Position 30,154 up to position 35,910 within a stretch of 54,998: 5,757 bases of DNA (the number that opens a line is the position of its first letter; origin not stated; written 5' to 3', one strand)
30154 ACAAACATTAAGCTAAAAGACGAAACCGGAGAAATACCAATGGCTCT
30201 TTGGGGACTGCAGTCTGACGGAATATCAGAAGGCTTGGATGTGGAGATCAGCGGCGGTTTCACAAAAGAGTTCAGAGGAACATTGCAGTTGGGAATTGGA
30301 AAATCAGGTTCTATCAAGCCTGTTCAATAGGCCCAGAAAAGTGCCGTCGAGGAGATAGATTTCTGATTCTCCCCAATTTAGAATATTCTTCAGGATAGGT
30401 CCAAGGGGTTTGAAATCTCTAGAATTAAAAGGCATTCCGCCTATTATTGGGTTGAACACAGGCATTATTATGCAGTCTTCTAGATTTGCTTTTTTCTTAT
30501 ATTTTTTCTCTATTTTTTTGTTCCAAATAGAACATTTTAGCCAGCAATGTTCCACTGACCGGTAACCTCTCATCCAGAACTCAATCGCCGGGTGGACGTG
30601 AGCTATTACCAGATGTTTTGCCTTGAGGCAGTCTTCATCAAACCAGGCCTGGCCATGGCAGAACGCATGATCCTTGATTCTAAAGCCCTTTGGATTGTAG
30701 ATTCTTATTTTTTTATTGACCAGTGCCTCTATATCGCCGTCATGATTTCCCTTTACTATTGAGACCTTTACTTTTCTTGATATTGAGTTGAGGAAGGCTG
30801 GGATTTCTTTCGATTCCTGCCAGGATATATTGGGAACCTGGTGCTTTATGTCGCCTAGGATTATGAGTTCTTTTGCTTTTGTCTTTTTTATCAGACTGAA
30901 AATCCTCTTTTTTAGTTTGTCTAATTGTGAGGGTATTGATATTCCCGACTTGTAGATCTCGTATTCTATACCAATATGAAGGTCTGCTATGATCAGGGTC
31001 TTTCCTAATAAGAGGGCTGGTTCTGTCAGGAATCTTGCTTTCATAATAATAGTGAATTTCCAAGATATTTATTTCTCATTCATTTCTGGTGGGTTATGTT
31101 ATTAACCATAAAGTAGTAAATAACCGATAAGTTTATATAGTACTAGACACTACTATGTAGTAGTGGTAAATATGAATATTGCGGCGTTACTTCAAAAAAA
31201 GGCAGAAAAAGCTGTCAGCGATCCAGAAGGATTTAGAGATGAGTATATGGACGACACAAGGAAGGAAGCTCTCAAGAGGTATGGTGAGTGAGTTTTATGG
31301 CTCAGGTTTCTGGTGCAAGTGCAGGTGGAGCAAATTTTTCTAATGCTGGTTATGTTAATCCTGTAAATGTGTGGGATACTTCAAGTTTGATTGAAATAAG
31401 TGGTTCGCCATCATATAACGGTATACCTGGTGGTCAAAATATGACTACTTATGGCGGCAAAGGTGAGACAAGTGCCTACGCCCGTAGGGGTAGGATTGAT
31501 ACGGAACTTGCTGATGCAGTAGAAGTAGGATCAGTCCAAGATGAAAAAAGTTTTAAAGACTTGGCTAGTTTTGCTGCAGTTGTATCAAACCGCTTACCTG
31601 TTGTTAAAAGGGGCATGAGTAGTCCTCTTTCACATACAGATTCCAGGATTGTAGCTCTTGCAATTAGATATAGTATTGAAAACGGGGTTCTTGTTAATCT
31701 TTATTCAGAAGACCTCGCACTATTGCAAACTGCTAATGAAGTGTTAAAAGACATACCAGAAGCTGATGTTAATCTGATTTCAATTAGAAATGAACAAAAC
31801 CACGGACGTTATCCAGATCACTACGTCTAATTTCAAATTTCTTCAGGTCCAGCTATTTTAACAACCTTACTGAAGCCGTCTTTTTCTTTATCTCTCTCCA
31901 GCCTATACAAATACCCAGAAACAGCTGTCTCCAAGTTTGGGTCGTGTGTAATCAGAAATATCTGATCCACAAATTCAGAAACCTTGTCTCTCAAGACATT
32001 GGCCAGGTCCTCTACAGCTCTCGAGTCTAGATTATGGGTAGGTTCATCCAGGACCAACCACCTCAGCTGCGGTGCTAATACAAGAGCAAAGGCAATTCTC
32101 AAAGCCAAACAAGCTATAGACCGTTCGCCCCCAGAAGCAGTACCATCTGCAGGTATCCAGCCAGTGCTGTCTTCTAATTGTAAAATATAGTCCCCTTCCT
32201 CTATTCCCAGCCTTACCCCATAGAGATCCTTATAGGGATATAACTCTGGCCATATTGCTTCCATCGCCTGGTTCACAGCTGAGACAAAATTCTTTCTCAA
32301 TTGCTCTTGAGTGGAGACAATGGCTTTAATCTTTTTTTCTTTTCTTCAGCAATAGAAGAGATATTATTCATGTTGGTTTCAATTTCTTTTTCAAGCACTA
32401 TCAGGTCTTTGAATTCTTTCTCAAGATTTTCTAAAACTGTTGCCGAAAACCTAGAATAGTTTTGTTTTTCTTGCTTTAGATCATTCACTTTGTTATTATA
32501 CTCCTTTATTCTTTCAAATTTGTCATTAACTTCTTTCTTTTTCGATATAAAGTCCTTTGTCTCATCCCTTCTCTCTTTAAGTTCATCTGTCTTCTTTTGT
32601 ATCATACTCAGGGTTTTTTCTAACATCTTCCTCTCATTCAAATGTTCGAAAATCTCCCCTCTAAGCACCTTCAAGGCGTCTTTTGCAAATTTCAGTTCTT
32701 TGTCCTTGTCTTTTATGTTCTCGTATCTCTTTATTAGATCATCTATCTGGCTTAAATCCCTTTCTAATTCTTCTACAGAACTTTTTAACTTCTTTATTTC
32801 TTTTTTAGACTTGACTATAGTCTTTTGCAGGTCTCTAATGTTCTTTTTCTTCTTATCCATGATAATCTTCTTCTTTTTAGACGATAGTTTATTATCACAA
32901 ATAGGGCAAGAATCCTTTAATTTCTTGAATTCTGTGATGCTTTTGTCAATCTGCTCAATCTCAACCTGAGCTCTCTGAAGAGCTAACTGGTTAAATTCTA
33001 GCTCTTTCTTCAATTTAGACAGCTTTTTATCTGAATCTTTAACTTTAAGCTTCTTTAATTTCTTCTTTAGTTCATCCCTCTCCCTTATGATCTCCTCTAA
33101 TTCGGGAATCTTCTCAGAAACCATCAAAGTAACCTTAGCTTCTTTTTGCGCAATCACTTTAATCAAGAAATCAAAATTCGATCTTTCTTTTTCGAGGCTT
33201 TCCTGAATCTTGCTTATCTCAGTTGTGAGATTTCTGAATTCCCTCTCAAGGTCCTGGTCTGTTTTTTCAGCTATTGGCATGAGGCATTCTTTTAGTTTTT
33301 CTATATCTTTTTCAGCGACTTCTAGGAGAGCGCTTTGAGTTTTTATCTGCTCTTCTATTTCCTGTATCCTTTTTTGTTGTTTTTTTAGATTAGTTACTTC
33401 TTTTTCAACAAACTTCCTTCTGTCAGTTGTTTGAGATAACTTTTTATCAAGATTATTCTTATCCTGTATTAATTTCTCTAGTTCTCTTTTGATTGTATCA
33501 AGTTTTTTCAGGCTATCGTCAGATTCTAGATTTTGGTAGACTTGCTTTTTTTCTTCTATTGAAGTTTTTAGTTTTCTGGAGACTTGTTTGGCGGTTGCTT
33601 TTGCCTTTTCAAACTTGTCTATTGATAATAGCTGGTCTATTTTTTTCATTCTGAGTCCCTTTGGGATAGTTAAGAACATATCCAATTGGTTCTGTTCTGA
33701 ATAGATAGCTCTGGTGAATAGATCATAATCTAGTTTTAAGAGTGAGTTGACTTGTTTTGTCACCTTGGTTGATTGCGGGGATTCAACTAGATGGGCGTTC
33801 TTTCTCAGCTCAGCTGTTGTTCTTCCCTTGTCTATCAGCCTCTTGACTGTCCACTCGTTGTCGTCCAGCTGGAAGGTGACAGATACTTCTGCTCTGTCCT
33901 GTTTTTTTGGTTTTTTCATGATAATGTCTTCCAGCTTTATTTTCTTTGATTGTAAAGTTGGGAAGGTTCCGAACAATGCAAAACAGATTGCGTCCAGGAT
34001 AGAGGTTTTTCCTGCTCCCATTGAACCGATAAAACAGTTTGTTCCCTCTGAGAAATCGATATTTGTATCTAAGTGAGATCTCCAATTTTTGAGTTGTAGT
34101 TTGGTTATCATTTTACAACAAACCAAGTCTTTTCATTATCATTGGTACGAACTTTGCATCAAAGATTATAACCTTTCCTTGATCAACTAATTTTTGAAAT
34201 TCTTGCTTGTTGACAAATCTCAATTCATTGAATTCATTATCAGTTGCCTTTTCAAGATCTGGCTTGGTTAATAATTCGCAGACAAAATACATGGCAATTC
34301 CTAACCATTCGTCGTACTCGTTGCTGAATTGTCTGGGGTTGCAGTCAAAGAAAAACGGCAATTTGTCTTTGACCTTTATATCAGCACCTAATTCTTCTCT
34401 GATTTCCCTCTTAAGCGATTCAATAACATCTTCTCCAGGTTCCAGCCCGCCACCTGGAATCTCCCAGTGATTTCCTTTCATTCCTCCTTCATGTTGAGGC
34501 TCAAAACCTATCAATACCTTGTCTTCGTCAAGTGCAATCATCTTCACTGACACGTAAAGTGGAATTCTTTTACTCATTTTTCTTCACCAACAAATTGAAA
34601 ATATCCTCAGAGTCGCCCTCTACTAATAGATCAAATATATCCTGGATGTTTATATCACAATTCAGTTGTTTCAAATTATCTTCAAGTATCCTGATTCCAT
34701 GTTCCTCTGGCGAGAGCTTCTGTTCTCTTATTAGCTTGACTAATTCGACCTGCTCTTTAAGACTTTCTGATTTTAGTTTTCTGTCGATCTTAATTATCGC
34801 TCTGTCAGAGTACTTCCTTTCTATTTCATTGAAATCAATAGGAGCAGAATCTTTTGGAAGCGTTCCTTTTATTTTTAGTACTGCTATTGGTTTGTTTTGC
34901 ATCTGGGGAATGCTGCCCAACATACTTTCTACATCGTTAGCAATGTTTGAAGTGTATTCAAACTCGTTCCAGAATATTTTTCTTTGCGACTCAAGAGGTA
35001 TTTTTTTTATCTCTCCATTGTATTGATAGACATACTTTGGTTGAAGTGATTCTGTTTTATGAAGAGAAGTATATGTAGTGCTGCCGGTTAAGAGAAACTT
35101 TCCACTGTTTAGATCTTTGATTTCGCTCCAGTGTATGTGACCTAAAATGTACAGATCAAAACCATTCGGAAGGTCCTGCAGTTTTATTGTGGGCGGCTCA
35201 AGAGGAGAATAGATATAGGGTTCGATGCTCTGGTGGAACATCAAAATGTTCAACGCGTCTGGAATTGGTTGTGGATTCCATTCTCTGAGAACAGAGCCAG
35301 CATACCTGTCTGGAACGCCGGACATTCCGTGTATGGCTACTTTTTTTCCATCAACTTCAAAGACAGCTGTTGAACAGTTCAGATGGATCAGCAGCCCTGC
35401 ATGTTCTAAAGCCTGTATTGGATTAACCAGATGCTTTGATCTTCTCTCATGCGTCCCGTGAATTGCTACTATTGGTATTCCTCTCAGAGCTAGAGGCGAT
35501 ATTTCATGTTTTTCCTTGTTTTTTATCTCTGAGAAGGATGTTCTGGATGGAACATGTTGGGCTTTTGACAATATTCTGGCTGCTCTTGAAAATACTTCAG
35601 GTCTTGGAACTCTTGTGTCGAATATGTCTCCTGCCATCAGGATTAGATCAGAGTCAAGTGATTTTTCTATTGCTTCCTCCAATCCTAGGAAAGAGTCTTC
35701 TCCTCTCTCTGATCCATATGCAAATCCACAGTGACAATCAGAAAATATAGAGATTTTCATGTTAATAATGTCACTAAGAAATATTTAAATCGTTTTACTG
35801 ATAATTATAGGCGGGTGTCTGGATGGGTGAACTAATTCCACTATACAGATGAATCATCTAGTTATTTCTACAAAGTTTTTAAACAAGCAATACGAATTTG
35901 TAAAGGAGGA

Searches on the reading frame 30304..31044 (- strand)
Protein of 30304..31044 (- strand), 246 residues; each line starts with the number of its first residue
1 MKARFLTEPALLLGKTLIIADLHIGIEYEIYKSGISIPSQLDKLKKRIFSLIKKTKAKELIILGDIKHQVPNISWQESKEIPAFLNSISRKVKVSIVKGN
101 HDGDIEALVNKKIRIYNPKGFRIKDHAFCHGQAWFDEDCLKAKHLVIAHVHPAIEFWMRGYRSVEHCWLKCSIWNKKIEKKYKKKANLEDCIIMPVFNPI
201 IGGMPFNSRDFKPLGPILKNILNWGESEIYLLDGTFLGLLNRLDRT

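Call 101: search_protein_families(library=pfam, proteins=[window:30304-31044:-], max_evalue=0.00001)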
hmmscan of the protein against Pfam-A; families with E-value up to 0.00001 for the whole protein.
window:30304-31044:- (246 aa): 1 family
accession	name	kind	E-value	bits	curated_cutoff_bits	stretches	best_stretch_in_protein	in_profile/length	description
PF00149.33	Metallophos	-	1.6e-06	29.1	21.5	1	15-118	2-86/191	Calcineurin-like phosphoesterase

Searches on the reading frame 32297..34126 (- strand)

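Call 101: search_protein_families(library=pfam, proteins=[window:32297-34126:-], max_evalue=0.00001)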
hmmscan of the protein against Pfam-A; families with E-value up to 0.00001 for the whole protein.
window:32297-34126:- (609 aa): 4 families
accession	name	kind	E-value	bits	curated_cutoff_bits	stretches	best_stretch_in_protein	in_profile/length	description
PF13476.12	AAA_23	-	1.6e-29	104.4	27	1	9-222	1-199/201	AAA domain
PF02463.25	SMC_N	-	5.4e-13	49.3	40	1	6-103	1-108/220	RecF/RecN/SMC N terminal domain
PF13175.12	AAA_15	-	7.9e-12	45.9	32.1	1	6-298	1-266/374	AAA ATPase domain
PF13555.12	AAA_29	-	5.6e-07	29.7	27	1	8-53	2-48/61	P-loop containing region of AAA domain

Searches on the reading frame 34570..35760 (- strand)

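Call 100: search_protein_families(library=pfam, proteins=[window:34570-35760:-], max_evalue=0.00001)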
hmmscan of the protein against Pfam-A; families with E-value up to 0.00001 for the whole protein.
window:34570-35760:- (396 aa): 2 families
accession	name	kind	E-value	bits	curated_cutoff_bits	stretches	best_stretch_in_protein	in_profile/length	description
PF00149.33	Metallophos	-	1.8e-10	42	21.5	1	1-211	1-190/191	Calcineurin-like phosphoesterase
PF12850.12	Metallophos_2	-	4e-06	27.4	27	0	1-106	1-91/154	Calcineurin-like phosphoesterase superfamily domain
